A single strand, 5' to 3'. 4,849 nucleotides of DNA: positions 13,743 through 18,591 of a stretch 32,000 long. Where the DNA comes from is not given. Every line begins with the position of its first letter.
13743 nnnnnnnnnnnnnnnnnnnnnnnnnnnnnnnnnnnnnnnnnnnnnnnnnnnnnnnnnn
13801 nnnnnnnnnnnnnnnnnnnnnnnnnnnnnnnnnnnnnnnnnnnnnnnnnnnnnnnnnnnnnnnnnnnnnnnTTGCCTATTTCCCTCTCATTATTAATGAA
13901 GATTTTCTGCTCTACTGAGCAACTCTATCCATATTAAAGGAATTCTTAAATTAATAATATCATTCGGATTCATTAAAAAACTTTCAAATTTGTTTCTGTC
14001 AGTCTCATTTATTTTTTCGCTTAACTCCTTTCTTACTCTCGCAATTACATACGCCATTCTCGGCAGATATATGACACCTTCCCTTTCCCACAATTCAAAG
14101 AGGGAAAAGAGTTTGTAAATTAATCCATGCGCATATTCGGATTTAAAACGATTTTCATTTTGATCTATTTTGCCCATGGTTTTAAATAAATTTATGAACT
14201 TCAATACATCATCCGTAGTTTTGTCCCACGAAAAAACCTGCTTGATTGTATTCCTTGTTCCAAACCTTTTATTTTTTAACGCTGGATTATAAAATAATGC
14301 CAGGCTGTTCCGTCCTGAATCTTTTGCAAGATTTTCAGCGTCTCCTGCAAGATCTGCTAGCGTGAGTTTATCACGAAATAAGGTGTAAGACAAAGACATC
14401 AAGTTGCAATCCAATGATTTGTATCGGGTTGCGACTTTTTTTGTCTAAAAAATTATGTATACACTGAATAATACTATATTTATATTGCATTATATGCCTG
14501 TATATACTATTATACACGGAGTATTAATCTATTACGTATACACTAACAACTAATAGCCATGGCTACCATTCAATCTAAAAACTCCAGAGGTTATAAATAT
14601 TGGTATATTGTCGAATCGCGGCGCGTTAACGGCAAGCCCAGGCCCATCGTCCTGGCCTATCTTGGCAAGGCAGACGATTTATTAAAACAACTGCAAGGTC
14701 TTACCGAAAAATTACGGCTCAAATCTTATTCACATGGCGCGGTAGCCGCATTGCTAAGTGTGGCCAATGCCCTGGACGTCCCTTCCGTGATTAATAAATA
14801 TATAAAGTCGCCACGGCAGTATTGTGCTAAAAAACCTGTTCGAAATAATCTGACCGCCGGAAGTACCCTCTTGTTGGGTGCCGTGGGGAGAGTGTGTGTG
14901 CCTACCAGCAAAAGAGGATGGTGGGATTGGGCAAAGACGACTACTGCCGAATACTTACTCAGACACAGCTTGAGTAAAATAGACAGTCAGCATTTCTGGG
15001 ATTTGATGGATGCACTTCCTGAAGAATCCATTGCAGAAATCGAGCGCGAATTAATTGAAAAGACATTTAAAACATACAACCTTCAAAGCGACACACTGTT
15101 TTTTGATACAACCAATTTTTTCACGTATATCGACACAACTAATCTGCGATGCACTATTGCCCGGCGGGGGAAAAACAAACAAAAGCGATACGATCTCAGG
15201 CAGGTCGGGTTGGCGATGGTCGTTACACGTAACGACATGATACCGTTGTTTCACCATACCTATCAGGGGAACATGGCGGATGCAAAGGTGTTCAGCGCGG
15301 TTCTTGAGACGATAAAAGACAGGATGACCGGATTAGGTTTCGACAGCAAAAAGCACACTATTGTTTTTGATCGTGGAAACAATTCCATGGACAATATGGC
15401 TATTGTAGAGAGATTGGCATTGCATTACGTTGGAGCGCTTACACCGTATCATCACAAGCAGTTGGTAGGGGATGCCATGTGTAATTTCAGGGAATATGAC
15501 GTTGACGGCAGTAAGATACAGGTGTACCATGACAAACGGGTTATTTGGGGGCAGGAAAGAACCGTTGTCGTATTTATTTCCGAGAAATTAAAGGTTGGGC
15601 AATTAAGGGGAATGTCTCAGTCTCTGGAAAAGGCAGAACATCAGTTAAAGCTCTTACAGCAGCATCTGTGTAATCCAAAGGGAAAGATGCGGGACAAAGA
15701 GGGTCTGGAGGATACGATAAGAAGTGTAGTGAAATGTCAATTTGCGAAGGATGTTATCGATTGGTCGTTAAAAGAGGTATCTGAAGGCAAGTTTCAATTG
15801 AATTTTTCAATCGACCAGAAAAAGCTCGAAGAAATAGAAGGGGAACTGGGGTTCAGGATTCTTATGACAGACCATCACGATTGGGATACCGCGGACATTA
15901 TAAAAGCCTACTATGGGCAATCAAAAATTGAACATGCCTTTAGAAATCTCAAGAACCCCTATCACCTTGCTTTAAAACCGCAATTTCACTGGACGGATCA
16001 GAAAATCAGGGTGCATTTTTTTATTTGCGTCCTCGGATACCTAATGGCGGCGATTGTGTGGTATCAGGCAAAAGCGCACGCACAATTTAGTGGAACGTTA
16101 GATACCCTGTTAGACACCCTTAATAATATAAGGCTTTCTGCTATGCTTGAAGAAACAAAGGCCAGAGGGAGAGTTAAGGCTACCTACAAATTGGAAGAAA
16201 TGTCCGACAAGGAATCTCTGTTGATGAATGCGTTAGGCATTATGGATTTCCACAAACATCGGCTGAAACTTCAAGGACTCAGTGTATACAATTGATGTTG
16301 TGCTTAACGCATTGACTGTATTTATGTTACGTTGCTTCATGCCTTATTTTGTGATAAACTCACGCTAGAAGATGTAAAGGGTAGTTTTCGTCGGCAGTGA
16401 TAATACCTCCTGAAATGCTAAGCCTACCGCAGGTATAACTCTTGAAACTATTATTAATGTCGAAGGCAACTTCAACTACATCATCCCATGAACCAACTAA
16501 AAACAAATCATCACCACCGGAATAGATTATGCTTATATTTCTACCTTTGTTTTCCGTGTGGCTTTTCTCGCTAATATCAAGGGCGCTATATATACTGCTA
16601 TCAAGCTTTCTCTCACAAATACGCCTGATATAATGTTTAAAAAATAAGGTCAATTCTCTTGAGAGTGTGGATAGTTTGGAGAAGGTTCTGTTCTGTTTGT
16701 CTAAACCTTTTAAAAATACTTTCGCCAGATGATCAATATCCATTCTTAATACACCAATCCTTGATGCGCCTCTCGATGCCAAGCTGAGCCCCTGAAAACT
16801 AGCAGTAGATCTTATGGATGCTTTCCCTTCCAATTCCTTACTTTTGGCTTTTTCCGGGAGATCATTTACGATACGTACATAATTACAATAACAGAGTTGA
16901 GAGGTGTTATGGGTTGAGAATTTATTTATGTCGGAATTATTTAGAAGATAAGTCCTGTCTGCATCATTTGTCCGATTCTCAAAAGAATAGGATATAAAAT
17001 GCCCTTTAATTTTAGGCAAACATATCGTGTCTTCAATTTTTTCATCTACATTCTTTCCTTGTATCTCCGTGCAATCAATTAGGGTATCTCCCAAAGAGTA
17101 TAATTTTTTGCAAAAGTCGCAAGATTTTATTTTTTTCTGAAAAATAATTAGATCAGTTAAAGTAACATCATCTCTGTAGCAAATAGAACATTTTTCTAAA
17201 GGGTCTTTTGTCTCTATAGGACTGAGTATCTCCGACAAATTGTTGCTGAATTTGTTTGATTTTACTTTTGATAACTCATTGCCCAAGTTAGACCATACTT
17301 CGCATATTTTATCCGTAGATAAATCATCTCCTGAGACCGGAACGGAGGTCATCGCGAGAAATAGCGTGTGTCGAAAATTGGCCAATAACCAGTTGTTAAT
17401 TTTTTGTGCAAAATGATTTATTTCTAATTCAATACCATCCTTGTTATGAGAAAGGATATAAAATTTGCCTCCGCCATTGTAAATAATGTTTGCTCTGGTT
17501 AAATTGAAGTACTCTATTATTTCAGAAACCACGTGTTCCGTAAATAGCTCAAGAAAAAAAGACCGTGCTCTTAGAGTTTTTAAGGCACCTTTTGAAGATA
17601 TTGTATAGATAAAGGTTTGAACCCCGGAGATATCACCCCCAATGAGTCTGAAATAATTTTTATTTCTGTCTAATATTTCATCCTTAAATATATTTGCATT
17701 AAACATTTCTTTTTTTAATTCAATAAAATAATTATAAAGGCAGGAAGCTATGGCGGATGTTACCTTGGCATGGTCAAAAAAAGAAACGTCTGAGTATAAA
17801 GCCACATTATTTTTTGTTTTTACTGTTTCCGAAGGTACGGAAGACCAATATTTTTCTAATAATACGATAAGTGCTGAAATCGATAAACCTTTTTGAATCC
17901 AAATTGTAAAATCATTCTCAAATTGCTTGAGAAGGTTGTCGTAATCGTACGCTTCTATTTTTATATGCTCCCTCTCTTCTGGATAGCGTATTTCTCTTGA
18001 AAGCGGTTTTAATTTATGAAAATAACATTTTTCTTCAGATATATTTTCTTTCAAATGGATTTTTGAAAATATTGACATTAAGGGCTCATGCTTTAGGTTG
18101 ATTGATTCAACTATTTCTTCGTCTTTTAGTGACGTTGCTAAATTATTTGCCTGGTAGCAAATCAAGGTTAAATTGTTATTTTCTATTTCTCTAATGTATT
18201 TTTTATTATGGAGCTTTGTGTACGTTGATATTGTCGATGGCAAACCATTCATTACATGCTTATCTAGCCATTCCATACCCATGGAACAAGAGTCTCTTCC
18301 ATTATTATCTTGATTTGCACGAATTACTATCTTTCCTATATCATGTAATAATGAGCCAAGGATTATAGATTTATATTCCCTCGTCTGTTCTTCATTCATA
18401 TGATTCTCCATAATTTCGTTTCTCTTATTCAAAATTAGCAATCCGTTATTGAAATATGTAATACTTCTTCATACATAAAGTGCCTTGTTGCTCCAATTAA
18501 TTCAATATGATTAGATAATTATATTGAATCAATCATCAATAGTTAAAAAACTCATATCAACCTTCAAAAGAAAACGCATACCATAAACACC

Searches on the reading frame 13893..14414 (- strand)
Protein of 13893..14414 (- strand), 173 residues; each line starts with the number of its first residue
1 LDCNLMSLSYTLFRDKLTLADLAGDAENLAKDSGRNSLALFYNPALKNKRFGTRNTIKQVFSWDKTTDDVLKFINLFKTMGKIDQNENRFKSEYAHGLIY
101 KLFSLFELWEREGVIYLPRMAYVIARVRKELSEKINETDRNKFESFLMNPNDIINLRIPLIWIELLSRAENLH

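Call 5: search_protein_families(library=ncbifam, proteins=[window:13893-14414:-], max_evalue=0.1)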
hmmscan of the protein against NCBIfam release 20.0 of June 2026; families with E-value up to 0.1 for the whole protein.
window:13893-14414:- (173 aa): 1 family
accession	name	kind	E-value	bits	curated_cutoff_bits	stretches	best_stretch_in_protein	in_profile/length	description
TIGR02578.2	cas_TM1811_Csm1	equivalog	3.9e-13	49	170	1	17-168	616-753/753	type III-A CRISPR-associated protein Cas10/Csm1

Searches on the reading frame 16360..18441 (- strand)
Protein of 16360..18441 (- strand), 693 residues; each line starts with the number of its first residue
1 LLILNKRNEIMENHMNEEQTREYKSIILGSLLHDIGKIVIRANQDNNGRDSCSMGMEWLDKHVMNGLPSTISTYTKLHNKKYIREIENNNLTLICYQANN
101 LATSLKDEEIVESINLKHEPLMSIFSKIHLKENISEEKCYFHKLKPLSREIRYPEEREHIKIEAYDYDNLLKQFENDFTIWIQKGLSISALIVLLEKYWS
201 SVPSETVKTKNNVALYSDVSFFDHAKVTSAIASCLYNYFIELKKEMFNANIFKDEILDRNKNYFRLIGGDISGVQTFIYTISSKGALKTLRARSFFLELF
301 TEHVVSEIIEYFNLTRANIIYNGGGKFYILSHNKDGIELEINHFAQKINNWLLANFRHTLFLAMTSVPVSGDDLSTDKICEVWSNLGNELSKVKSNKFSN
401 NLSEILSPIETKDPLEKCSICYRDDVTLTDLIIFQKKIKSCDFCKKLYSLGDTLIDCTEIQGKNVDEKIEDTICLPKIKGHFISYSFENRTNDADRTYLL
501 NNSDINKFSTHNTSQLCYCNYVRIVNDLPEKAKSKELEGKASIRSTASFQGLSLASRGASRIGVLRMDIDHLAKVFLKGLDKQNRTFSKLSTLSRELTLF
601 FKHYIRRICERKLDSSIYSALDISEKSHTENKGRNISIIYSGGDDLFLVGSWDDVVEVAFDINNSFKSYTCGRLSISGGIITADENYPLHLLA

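Call 5: search_protein_families(library=ncbifam, proteins=[window:16360-18441:-], max_evalue=0.1)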
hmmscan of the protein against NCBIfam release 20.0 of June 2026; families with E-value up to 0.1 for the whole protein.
window:16360-18441:- (693 aa): 3 families
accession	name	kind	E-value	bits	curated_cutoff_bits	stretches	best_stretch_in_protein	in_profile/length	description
TIGR02578.2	cas_TM1811_Csm1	equivalog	1.2e-159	533.4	170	1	25-693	3-622/753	type III-A CRISPR-associated protein Cas10/Csm1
TIGR02577.1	cas_TM1794_Cmr2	equivalog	5.4e-05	22.2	79.4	1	562-689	360-494/510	type III-B CRISPR-associated protein Cas10/Cmr2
TIGR00277.1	HDIG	domain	0.082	12.8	27.6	0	23-42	27-46/84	HDIG domain-containing metalloprotein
